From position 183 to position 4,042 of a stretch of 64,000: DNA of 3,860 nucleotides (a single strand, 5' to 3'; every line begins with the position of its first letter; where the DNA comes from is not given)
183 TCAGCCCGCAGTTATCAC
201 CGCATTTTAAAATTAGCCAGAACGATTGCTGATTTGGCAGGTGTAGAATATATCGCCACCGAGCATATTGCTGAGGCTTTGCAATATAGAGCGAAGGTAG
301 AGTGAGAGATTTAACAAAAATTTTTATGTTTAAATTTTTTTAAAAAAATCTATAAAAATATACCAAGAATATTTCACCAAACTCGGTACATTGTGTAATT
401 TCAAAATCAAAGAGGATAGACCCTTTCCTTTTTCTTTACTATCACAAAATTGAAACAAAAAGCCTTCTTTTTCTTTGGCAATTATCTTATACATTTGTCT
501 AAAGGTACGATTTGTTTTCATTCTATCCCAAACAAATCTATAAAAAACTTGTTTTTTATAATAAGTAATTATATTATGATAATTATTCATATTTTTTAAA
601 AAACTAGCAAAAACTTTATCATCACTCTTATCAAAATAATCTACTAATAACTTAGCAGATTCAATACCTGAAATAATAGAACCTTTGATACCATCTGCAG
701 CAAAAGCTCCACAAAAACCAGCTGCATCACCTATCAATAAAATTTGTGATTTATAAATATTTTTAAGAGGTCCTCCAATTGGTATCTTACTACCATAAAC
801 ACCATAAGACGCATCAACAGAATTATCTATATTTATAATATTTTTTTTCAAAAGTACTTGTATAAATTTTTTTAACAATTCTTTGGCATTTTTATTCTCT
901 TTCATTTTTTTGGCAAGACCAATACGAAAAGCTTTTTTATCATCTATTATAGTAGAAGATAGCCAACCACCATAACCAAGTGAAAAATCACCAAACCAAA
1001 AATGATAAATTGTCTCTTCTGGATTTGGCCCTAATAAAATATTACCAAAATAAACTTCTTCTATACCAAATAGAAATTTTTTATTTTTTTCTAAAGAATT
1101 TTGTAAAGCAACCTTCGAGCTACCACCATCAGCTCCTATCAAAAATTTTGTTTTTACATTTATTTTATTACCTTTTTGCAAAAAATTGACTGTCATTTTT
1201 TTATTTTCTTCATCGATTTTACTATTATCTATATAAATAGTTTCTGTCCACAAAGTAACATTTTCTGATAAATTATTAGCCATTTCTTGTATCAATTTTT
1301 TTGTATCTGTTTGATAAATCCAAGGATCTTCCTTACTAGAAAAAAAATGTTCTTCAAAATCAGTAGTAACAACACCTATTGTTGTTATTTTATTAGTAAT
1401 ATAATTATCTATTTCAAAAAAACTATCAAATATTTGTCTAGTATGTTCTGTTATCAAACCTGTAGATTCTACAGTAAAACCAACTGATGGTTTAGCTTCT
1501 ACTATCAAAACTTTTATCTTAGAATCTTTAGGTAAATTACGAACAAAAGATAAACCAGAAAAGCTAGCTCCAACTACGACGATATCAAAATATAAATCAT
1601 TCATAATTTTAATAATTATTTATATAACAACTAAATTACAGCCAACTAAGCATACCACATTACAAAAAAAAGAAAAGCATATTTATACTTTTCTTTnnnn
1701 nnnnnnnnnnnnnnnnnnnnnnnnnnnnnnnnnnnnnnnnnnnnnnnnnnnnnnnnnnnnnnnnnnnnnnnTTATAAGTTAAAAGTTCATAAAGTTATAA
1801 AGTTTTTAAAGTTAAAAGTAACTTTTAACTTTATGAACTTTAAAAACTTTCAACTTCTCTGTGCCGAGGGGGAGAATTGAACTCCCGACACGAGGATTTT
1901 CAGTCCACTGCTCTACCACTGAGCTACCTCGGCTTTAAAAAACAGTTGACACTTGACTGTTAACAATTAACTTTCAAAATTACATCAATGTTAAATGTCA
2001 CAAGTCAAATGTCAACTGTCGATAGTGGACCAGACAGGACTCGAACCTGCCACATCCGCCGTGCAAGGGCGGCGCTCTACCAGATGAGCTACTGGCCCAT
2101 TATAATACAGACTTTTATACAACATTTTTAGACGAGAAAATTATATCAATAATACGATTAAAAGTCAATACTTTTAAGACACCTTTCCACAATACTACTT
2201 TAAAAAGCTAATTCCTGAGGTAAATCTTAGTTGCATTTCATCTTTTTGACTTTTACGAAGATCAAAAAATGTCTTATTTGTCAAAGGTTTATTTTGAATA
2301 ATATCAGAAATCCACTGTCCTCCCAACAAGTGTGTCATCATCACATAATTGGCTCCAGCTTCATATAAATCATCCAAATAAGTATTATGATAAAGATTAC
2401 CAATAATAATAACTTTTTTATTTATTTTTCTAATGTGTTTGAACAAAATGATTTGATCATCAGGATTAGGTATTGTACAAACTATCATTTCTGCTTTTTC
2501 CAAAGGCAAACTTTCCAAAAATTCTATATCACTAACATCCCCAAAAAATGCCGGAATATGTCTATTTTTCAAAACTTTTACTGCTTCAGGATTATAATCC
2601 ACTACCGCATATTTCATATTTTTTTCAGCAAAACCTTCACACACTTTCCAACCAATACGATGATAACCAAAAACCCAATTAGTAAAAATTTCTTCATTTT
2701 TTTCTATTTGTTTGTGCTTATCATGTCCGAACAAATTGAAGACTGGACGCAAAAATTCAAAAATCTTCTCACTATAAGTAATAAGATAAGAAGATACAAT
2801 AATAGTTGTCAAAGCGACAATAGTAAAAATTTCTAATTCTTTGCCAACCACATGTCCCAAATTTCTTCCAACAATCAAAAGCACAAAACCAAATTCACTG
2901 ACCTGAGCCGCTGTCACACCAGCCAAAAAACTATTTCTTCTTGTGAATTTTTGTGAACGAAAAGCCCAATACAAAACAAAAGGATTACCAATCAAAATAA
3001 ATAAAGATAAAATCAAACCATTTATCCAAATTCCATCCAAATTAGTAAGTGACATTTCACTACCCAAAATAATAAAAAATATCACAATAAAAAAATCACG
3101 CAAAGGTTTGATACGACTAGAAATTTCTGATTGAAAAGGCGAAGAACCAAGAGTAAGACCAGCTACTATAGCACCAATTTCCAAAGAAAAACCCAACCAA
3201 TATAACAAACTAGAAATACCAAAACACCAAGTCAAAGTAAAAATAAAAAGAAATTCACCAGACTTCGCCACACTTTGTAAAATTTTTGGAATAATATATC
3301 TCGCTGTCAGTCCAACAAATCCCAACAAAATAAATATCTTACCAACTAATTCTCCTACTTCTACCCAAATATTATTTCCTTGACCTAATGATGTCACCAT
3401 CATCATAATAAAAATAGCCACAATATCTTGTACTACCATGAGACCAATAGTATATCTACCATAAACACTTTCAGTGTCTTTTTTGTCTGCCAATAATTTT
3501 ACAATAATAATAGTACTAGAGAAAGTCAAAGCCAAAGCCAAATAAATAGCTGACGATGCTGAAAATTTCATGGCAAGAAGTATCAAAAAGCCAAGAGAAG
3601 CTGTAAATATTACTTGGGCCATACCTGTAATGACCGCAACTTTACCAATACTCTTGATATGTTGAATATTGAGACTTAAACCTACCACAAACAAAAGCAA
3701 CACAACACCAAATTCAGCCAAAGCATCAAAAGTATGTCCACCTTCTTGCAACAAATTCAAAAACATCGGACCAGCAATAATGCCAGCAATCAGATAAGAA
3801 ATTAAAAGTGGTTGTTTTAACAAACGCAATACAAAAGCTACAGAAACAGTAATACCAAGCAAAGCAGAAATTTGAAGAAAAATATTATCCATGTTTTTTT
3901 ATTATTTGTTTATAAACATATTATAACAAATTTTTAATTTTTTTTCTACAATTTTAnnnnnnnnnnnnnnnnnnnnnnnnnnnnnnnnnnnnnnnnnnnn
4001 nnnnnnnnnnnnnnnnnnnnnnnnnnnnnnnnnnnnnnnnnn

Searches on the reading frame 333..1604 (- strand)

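Call 85: search_protein_families(library=pfam, proteins=[window:333-1604:-], max_evalue=0.001)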
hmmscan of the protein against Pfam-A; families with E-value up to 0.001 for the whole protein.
window:333-1604:- (424 aa): 4 families
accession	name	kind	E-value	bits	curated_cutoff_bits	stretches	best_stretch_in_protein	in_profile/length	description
PF01494.25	FAD_binding_3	-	9.5e-06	25.5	22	1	80-172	82-170/349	FAD binding domain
PF07992.20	Pyr_redox_2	-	0.00011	22.2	26.1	1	6-169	1-118/291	Pyridine nucleotide-disulphide oxidoreductase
PF01946.23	Thi4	-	0.00035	20.3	26.2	1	6-44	18-56/235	Thi4 family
PF13450.12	NAD_binding_8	-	0.0007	20.3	21.9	0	10-47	1-37/68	NAD(P)-binding Rossmann-like domain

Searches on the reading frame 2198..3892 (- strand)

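Call 25: search_protein_families(library=pfam, proteins=[window:2198-3892:-], max_evalue=0.05)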
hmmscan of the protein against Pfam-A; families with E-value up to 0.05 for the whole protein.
window:2198-3892:- (565 aa): 3 families
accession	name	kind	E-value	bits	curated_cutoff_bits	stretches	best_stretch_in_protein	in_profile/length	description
PF00999.27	Na_H_Exchanger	-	4.9e-52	177.5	26.2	1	15-369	9-367/375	Sodium/hydrogen exchanger, transmembrane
PF02254.24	TrkA_N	-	1.2e-19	71.2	23.8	1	407-519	3-115/116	TrkA-N domain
PF03812.18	KdgT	-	0.004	17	25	1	242-373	171-301/305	2-keto-3-deoxygluconate permease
